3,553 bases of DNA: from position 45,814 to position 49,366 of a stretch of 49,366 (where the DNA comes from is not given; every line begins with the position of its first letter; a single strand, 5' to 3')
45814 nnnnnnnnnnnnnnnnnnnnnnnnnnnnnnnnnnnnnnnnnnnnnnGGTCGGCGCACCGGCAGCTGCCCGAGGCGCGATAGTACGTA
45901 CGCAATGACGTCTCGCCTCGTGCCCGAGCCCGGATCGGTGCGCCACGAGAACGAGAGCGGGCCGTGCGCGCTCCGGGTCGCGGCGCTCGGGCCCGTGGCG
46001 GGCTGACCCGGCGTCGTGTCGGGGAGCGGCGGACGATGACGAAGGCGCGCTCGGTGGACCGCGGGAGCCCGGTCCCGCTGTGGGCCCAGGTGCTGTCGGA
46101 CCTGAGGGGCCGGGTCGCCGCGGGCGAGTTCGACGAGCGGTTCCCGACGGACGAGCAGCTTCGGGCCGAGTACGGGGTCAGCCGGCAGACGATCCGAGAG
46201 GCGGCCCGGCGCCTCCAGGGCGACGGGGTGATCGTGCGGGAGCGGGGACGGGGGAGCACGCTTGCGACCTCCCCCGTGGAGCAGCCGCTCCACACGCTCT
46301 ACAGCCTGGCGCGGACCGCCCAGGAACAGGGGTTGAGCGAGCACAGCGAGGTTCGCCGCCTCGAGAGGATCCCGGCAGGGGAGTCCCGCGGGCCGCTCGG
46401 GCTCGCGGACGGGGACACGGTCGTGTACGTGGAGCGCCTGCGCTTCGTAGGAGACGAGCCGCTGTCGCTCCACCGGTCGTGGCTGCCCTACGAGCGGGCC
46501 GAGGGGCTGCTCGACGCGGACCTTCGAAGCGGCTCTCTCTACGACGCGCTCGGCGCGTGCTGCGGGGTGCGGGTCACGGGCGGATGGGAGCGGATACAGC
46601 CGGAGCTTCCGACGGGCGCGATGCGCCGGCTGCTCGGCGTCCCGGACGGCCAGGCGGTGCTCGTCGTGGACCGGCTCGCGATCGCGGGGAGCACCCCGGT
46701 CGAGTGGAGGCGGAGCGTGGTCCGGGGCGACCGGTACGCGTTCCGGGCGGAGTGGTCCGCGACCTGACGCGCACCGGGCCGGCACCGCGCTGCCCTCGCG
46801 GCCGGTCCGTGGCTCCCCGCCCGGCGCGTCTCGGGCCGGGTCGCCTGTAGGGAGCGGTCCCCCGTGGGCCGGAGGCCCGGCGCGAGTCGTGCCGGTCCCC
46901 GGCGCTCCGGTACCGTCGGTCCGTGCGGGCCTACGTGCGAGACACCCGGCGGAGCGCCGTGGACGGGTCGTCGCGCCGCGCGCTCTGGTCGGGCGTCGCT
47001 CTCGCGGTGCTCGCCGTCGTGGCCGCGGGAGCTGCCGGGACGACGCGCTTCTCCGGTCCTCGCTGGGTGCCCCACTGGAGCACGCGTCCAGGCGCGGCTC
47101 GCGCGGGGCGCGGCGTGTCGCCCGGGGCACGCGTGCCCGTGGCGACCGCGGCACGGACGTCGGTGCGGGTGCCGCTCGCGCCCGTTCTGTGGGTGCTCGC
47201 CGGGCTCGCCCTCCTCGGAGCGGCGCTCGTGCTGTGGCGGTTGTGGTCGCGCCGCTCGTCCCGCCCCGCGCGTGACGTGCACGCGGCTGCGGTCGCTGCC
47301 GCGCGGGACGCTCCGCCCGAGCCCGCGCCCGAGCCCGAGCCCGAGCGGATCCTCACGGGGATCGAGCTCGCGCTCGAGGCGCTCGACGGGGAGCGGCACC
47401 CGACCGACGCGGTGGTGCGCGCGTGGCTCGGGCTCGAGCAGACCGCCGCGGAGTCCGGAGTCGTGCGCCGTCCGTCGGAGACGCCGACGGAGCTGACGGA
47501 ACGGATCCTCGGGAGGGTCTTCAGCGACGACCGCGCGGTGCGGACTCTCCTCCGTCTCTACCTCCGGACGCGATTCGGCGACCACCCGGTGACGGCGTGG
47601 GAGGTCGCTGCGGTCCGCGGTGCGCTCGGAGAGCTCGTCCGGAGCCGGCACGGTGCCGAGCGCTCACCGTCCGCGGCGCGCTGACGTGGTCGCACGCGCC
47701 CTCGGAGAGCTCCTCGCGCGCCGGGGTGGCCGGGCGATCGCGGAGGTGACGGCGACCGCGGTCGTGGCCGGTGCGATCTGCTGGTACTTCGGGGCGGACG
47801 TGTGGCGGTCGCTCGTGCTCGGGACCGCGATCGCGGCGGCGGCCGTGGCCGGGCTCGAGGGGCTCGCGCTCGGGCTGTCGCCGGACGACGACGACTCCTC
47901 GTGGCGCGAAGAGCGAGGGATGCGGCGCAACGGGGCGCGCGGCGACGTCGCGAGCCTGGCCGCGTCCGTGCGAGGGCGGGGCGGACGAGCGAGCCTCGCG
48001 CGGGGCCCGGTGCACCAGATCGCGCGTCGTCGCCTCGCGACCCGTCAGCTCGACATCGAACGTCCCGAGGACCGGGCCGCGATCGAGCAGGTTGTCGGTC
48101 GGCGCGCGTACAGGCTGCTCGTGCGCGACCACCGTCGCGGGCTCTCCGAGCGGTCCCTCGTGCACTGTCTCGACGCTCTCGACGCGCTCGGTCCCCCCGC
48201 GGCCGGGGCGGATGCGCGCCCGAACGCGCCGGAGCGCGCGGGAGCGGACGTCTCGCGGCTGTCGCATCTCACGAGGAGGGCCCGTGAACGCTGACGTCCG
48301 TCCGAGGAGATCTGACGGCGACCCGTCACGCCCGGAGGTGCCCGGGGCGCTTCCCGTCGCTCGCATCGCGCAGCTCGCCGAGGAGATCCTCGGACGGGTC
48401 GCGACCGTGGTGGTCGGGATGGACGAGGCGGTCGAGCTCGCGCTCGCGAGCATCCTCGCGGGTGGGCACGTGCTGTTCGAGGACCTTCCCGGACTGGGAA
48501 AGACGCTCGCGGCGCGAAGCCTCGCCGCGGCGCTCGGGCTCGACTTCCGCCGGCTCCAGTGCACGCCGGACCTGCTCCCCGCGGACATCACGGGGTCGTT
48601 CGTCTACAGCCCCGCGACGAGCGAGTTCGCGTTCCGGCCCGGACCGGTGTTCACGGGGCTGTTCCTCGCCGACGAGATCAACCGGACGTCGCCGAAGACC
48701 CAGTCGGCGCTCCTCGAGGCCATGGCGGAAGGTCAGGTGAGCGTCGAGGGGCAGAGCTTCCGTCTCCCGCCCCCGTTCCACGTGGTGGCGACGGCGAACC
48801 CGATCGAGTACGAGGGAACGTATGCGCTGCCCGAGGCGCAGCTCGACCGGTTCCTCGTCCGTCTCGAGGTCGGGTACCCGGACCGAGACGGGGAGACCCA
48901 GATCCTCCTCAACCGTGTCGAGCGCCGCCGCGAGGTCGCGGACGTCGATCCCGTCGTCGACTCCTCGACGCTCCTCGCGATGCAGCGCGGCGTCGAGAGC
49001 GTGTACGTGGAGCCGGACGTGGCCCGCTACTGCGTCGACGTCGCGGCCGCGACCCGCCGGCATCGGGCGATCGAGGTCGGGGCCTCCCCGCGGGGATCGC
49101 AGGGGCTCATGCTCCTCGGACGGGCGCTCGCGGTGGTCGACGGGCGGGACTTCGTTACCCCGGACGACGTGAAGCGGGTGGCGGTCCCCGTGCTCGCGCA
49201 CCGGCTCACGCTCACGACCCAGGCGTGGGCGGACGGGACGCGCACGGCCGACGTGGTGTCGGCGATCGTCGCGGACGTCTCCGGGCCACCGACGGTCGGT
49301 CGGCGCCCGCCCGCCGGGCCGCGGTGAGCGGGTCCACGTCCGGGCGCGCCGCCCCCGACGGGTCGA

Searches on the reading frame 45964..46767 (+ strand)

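Call 31: search_protein_families(library=pfam, proteins=[window:45964-46767:+], max_evalue=0.001)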
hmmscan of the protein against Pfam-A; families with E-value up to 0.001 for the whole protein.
window:45964-46767:+ (267 aa): 2 families
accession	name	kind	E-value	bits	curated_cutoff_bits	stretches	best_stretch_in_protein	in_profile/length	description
PF07702.18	UTRA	-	3.5e-32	111.6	23.8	1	121-258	1-140/141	UTRA domain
PF00392.27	GntR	-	1.4e-12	47.5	27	1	43-98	5-62/64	Bacterial regulatory proteins, gntR family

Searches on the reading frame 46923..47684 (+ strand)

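Call 31: search_protein_families(library=pfam, proteins=[window:46923-47684:+], max_evalue=0.001)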
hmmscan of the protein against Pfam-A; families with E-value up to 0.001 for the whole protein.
window:46923-47684:+ (253 aa): 1 family
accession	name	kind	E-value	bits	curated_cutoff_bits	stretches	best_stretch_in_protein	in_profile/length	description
PF13559.11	DUF4129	-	2.2e-14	53.7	24.8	1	167-235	1-68/69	Domain of unknown function (DUF4129)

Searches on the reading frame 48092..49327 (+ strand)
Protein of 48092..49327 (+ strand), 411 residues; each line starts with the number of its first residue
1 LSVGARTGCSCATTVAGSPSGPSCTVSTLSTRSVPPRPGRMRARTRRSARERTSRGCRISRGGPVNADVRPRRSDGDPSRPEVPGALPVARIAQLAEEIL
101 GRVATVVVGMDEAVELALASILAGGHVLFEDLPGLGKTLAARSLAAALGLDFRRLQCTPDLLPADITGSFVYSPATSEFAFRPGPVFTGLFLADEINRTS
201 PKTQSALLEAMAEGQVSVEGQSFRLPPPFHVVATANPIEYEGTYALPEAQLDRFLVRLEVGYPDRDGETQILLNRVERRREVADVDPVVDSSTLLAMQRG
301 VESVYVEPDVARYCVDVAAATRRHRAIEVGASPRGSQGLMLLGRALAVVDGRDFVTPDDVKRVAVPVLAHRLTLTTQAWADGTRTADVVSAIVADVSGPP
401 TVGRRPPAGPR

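Call 31: search_protein_families(library=pfam, proteins=[window:48092-49327:+], max_evalue=0.001)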
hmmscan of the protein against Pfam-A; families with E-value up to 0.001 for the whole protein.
window:48092-49327:+ (411 aa): 5 families
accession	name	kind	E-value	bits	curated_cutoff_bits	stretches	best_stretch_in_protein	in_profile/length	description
PF07726.17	AAA_3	-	1.4e-58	196.9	27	1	126-256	1-131/131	ATPase family associated with various cellular activities (AAA)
PF17863.7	AAA_lid_2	-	5.5e-24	84.1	22.7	1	320-391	2-73/74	AAA lid domain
PF07728.20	AAA_5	-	2.7e-11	44.1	22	1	133-254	8-139/139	AAA domain (dynein-related subfamily)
PF20030.5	bpMoxR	-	1.5e-05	24.6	27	1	98-283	5-189/205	MoxR domain in the MoxR-vWA-beta-propeller ternary systems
PF00004.35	AAA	-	3e-05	24.9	21.2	1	132-261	6-130/131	ATPase family associated with various cellular activities (AAA)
